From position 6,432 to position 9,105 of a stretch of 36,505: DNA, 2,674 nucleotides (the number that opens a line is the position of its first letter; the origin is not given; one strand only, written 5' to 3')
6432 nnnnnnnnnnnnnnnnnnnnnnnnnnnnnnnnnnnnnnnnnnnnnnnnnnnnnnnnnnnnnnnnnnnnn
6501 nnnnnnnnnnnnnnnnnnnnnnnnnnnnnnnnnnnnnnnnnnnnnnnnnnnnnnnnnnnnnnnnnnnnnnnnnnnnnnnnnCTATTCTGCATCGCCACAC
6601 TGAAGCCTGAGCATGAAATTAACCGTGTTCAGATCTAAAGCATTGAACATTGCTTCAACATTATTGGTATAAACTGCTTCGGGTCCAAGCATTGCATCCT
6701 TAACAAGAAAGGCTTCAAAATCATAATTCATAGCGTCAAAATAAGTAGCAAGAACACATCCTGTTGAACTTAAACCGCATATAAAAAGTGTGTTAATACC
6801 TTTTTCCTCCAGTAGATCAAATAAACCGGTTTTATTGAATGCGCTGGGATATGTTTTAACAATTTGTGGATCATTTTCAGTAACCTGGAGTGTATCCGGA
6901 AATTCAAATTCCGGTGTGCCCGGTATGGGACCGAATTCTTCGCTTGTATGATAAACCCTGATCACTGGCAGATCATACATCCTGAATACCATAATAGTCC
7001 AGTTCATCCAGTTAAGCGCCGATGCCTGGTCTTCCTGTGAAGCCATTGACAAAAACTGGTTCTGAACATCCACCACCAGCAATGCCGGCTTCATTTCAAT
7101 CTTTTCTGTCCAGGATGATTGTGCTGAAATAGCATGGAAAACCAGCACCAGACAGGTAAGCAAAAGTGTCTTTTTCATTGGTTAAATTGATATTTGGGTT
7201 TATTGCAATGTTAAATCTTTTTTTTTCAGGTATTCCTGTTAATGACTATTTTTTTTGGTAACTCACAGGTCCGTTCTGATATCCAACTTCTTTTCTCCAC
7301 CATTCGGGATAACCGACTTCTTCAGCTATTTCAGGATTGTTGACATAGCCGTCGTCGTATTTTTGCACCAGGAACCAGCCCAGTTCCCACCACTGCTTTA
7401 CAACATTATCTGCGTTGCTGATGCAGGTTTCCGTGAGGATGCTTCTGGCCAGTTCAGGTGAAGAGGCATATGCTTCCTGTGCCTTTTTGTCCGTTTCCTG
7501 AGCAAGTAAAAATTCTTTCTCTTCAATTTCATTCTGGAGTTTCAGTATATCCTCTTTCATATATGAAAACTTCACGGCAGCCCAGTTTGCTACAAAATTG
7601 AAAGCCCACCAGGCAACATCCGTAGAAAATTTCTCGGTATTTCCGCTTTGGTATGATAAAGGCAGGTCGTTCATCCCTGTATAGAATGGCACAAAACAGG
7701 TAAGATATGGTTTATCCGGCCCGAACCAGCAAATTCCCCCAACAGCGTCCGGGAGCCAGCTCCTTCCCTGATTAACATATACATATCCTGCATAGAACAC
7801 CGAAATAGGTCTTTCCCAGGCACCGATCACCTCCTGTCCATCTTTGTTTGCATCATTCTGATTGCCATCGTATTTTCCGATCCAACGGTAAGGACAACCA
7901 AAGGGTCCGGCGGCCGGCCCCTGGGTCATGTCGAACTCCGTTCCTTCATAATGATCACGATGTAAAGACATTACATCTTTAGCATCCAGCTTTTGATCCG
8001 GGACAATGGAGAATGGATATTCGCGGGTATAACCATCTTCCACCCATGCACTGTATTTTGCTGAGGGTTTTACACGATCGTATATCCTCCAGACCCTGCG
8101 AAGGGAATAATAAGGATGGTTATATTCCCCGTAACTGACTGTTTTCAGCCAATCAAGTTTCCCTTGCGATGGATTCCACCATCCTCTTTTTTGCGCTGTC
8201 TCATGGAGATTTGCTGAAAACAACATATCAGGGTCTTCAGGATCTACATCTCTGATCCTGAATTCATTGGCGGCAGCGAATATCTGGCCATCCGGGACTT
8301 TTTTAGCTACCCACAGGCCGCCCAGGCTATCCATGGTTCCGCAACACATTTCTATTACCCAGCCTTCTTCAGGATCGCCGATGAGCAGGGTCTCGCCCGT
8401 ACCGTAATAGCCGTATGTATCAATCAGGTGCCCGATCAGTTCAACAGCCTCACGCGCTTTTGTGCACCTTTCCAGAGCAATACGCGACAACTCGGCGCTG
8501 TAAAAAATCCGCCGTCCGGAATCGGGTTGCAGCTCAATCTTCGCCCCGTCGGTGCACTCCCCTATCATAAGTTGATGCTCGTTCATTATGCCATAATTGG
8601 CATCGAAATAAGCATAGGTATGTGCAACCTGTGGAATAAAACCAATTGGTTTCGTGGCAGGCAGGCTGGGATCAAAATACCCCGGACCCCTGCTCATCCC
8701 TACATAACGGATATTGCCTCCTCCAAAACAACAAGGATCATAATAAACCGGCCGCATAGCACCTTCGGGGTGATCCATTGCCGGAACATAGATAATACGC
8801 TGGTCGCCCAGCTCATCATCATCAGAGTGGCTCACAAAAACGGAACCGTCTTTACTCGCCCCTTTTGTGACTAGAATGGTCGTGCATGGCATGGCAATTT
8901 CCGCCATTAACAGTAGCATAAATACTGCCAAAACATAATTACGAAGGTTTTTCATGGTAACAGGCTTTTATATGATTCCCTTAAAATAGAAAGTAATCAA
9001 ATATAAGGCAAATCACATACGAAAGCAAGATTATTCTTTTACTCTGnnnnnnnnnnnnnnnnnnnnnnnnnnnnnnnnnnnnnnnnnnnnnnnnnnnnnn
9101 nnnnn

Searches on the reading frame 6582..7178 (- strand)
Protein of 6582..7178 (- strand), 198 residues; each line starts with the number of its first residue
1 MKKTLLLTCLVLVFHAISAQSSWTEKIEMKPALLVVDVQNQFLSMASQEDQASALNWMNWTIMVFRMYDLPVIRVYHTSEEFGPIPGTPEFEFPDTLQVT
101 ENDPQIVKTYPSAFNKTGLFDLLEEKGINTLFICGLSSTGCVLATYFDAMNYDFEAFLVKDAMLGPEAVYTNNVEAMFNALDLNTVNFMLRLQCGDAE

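Call 12: search_protein_families(library=pfam, proteins=[window:6582-7178:-], max_evalue=0.00001)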
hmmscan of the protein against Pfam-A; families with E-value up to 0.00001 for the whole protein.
window:6582-7178:- (198 aa): 1 family
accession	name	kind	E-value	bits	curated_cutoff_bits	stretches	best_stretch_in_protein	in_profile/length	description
PF00857.26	Isochorismatase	-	4.2e-25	89.3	27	1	32-168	2-153/175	Isochorismatase domain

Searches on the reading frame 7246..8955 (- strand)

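Call 12: search_protein_families(library=pfam, proteins=[window:7246-8955:-], max_evalue=0.00001)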
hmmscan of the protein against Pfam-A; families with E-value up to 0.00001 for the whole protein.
window:7246-8955:- (569 aa): 1 family
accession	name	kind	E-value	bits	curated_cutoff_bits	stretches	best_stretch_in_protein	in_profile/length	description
PF03577.20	Peptidase_C69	-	3.1e-57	194.8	23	1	119-474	86-400/402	Peptidase family C69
